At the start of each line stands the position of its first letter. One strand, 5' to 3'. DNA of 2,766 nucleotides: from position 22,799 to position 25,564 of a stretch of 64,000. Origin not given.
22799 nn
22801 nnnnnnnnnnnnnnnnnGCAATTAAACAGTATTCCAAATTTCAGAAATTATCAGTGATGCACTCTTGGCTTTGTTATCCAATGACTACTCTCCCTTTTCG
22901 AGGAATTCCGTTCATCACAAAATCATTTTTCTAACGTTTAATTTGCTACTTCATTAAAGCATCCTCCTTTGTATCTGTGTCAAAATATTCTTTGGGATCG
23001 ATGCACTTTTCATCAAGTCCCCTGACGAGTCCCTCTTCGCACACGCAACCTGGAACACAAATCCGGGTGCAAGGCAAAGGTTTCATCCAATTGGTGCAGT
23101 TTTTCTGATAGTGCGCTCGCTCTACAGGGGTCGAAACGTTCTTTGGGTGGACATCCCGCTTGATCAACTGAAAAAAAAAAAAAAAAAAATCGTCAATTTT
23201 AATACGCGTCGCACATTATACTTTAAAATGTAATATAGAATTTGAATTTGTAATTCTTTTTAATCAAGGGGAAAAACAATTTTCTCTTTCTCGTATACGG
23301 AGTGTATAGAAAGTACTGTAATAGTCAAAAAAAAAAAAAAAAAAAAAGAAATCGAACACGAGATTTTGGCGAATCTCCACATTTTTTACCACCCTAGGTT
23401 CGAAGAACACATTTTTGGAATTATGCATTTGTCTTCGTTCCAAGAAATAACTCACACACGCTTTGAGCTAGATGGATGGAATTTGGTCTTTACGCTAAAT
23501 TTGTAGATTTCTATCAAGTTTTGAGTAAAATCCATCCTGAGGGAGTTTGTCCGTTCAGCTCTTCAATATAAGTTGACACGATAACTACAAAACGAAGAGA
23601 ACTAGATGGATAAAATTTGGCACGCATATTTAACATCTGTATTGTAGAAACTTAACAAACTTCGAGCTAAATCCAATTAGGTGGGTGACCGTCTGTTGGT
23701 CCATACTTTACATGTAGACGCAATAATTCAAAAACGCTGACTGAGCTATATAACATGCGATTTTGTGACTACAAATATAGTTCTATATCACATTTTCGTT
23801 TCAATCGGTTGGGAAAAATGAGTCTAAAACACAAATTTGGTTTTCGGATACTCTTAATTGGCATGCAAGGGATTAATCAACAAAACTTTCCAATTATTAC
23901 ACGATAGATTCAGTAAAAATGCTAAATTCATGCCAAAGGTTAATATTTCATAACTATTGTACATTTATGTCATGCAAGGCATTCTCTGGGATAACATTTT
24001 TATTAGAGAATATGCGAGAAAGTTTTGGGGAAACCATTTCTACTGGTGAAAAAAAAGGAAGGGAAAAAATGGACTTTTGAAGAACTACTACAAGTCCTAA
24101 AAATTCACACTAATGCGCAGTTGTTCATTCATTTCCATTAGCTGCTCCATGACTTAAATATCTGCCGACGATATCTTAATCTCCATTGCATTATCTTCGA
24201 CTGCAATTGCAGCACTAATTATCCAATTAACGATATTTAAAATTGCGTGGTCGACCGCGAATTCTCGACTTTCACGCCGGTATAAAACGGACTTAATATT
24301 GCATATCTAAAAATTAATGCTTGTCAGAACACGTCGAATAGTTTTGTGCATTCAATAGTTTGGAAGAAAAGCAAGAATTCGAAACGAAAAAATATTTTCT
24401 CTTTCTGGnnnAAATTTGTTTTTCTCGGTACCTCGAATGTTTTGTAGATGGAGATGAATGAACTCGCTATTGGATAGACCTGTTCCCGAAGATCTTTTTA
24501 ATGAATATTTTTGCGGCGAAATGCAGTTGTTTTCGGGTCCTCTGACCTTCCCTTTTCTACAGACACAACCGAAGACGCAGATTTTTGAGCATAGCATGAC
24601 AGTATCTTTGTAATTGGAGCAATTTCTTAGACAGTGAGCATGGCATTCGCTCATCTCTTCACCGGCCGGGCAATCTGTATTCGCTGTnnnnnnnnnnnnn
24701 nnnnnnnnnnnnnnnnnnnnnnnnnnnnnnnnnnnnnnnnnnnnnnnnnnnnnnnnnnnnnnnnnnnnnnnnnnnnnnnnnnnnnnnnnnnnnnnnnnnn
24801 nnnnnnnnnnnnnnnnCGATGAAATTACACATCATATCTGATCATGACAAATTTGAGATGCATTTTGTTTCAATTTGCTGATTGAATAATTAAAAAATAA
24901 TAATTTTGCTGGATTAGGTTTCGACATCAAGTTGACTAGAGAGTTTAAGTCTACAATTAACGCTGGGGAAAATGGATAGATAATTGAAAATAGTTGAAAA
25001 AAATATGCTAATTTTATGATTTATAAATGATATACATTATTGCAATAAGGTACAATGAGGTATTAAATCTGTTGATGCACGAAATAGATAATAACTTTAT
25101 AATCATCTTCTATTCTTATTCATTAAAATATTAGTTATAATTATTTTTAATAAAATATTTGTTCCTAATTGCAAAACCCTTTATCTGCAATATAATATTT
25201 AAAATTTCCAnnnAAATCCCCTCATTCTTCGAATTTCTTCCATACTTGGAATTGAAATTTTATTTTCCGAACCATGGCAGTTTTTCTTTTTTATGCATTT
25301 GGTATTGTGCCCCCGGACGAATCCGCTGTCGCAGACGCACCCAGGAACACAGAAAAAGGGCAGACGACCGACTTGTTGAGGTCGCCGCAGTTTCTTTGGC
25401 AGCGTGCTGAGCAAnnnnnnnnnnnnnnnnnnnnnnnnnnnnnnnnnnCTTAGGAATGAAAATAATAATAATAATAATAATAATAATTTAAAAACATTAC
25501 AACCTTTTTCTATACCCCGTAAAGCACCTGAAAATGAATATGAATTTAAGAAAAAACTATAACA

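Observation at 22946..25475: Tandem cluster of three paralogous TIL-domain (trypsin-inhibitor-like, 10-Cys) peptide exons on the minus strand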

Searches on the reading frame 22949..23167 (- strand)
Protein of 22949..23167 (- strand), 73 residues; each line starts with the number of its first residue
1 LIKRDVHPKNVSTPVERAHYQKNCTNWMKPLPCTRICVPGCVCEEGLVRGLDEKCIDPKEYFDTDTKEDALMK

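Call 4: search_protein_families(library=pfam, max_evalue=1, proteins=[window:22949-23167:-])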
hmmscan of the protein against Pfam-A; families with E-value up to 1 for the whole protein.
seq(73 aa): 1 family
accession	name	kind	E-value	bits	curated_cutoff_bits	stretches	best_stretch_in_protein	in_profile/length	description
PF01826.23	TIL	-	6e-08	33.2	24.5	1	21-59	15-53/55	Trypsin Inhibitor like cysteine rich domain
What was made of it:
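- All three exons pass the Pfam TIL gathering score (call 4). Each exon holds one complete TIL unit that passes Pfam (call 4).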

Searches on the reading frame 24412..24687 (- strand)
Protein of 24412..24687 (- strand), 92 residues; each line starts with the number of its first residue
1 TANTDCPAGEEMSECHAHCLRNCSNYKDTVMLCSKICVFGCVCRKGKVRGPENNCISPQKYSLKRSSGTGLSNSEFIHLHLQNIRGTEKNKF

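Call 4: search_protein_families(library=pfam, max_evalue=1, proteins=[window:24412-24687:-])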
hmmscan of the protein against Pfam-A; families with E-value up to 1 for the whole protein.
seq(92 aa): 1 family
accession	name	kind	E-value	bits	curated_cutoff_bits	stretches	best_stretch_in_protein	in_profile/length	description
PF01826.23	TIL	-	2.8e-10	40.6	24.5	1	6-59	1-53/55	Trypsin Inhibitor like cysteine rich domain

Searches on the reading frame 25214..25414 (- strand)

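Call 4: search_protein_families(library=pfam, max_evalue=1, proteins=[window:25214-25414:-])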
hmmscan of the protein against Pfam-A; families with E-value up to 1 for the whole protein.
seq(67 aa): 2 families
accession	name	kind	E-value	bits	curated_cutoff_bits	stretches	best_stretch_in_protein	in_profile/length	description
PF01826.23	TIL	-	6.1e-07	29.9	24.5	1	21-46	30-55/55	Trypsin Inhibitor like cysteine rich domain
PF12714.13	TILa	-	0.055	14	27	1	22-51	21-49/55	TILa domain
